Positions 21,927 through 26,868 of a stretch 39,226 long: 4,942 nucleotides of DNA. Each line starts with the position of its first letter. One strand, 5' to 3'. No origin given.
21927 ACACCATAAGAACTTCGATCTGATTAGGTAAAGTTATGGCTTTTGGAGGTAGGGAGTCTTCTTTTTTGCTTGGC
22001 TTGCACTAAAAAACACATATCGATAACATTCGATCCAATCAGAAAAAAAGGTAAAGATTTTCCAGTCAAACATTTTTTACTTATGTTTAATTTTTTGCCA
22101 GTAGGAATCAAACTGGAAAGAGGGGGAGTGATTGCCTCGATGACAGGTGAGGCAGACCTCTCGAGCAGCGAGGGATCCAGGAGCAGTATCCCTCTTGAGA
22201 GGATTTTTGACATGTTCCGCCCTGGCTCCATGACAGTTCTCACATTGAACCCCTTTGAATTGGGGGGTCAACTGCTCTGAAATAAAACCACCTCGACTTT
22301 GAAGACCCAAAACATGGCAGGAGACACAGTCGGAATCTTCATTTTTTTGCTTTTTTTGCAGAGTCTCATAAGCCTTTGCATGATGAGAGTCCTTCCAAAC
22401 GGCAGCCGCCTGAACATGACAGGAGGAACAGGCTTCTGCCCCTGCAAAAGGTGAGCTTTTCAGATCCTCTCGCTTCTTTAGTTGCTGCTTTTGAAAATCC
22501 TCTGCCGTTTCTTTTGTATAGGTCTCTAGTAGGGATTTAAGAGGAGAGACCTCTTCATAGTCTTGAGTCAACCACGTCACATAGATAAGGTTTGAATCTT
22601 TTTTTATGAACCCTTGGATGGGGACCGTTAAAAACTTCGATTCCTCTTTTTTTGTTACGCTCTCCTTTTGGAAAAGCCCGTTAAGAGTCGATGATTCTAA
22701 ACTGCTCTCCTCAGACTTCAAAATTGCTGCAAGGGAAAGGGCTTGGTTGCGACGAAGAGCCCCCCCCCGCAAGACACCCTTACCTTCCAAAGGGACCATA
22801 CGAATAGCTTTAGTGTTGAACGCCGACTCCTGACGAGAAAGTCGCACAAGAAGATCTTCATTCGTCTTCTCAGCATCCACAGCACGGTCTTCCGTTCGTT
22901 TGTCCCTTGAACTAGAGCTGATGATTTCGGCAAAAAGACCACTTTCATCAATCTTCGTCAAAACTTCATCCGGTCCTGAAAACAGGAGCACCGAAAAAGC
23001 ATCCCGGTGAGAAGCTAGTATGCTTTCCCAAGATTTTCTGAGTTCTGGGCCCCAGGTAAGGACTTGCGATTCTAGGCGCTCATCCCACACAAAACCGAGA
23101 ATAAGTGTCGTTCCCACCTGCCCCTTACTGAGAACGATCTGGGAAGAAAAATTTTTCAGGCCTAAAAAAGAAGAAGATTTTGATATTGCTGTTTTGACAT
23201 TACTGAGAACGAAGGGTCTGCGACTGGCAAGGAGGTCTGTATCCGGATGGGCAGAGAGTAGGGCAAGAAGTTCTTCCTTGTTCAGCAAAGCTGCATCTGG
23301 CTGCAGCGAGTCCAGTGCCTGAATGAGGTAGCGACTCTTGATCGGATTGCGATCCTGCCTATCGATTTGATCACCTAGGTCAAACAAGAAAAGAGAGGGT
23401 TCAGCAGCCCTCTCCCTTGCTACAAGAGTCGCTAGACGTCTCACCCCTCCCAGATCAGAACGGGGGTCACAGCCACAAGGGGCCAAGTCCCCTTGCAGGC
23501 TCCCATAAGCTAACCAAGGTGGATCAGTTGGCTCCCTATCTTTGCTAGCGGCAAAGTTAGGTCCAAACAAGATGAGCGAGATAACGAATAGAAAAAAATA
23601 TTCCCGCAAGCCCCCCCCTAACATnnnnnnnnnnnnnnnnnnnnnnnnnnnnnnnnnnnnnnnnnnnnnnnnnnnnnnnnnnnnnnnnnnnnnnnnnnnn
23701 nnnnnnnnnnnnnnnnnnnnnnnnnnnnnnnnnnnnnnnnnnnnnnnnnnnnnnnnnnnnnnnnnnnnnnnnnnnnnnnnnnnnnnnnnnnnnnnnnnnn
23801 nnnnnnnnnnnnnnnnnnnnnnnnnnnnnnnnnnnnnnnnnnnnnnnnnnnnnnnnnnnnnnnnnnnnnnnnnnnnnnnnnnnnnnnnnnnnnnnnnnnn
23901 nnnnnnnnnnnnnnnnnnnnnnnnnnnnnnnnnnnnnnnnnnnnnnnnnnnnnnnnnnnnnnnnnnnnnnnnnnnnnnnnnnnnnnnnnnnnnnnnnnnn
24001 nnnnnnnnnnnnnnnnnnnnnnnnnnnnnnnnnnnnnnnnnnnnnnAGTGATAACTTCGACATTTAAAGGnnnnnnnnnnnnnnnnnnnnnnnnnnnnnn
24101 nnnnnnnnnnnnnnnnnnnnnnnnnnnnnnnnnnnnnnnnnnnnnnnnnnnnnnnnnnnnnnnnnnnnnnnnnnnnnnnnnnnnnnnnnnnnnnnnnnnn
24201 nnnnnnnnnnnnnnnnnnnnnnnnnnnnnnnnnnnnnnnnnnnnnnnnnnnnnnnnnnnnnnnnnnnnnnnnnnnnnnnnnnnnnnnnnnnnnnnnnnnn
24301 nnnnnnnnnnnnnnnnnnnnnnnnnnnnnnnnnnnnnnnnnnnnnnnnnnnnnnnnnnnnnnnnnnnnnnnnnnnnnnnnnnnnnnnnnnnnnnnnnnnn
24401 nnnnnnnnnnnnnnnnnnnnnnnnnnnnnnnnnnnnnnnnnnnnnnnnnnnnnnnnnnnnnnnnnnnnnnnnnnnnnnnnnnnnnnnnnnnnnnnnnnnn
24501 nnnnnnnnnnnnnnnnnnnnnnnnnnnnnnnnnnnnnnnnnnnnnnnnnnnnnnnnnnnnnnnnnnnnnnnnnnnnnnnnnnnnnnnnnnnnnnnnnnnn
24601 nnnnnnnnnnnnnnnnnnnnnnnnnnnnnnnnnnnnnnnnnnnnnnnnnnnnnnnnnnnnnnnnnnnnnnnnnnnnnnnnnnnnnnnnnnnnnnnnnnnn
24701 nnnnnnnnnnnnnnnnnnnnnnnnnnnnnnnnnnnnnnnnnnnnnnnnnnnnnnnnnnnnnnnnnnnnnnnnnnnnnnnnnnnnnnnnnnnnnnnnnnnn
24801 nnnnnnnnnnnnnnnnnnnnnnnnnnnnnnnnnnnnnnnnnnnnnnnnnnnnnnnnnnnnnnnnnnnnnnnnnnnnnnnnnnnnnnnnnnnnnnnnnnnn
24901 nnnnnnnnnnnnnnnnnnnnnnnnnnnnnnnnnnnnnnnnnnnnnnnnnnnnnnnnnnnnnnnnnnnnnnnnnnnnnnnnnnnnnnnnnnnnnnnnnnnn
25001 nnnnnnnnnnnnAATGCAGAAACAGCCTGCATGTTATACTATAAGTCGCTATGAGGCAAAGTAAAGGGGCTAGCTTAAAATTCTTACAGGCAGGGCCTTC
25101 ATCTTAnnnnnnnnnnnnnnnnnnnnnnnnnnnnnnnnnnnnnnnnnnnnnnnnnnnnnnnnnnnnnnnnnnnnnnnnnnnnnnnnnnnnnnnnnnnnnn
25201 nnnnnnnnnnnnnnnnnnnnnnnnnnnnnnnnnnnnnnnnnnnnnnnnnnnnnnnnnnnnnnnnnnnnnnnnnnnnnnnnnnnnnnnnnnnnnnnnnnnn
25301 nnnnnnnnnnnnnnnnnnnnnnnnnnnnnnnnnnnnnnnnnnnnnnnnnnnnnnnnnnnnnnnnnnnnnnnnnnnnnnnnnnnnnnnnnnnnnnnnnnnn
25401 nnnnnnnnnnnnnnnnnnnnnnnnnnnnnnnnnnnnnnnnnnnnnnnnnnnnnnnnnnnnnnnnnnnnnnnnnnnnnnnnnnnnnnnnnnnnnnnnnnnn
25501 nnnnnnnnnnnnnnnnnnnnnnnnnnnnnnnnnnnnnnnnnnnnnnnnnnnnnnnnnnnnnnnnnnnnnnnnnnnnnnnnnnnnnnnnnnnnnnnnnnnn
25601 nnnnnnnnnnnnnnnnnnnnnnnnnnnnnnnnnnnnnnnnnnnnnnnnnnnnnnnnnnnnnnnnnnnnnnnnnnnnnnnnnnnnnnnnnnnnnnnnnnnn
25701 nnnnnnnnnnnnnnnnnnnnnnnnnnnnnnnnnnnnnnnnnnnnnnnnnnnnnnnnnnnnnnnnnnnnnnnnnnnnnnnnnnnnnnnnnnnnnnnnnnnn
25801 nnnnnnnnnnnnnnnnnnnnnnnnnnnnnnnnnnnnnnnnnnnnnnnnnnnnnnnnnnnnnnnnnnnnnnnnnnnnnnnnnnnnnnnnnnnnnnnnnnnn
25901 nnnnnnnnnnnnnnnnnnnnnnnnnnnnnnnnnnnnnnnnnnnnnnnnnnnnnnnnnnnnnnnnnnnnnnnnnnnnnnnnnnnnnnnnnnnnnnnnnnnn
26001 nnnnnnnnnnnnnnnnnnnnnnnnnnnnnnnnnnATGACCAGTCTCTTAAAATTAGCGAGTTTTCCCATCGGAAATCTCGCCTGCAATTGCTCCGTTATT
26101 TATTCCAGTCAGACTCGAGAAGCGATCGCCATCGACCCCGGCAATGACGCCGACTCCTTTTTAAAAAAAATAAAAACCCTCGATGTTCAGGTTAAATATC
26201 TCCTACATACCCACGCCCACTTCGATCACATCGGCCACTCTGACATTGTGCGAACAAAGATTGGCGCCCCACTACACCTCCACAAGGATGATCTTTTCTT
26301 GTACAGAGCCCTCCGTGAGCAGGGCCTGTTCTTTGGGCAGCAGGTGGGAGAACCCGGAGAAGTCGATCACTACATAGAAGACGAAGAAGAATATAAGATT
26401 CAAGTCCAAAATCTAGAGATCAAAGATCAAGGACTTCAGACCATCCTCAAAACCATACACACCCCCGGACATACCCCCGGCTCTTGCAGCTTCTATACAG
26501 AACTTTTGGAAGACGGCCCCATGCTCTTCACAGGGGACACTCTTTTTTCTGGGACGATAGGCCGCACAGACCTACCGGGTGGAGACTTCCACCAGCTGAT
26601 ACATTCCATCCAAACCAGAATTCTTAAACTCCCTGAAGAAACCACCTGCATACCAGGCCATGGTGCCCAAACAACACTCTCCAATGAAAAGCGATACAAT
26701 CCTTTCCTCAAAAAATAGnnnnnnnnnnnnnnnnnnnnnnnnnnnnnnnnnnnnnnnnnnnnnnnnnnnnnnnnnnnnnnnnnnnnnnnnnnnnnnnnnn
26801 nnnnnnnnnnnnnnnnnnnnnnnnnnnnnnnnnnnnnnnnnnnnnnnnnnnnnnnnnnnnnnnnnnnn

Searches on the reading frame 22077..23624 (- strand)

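Call 66: search_protein_families(library=pfam, proteins=[window:22077-23624:-], max_evalue=0.0001)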
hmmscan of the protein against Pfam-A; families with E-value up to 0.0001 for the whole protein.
window:22077-23624:- (515 aa): 4 families
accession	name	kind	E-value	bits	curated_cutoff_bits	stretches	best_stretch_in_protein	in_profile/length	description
PF13435.11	Cytochrome_C554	-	9.5e-16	59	20.8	1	398-466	1-84/84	Cytochrome c554 and c-prime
PF14522.11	Cytochrome_C7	-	5.8e-07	29.7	24.8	0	456-500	11-53/67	Cytochrome c7 and related cytochrome c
PF22113.1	Mtrc-MtrF_II-IV_dom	-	3.2e-06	27.2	30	0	379-440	103-166/176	Outer membrane cytochrome MtrC/MtrF-like, domains II/IV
PF14537.11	Cytochrom_c3_2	-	7.8e-06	26.7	25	0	456-497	24-66/79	Cytochrome c3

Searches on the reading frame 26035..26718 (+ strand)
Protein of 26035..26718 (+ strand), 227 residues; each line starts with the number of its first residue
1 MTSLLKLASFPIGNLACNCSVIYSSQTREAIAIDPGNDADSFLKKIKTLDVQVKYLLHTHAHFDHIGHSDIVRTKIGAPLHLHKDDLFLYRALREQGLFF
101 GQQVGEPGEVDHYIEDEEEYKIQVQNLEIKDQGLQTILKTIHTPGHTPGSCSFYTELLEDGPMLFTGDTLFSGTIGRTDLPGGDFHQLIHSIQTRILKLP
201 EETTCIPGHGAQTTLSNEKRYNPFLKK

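Call 66: search_protein_families(library=pfam, proteins=[window:26035-26718:+], max_evalue=0.0001)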
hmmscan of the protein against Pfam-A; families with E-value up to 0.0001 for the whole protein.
window:26035-26718:+ (227 aa): 2 families
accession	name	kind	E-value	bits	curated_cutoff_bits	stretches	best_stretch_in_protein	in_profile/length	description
PF00753.33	Lactamase_B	-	5.8e-27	95.3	22.7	1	13-209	2-196/196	Metallo-beta-lactamase superfamily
PF12706.13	Lactamase_B_2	-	5.1e-05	23.4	27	1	31-129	3-105/200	Beta-lactamase superfamily domain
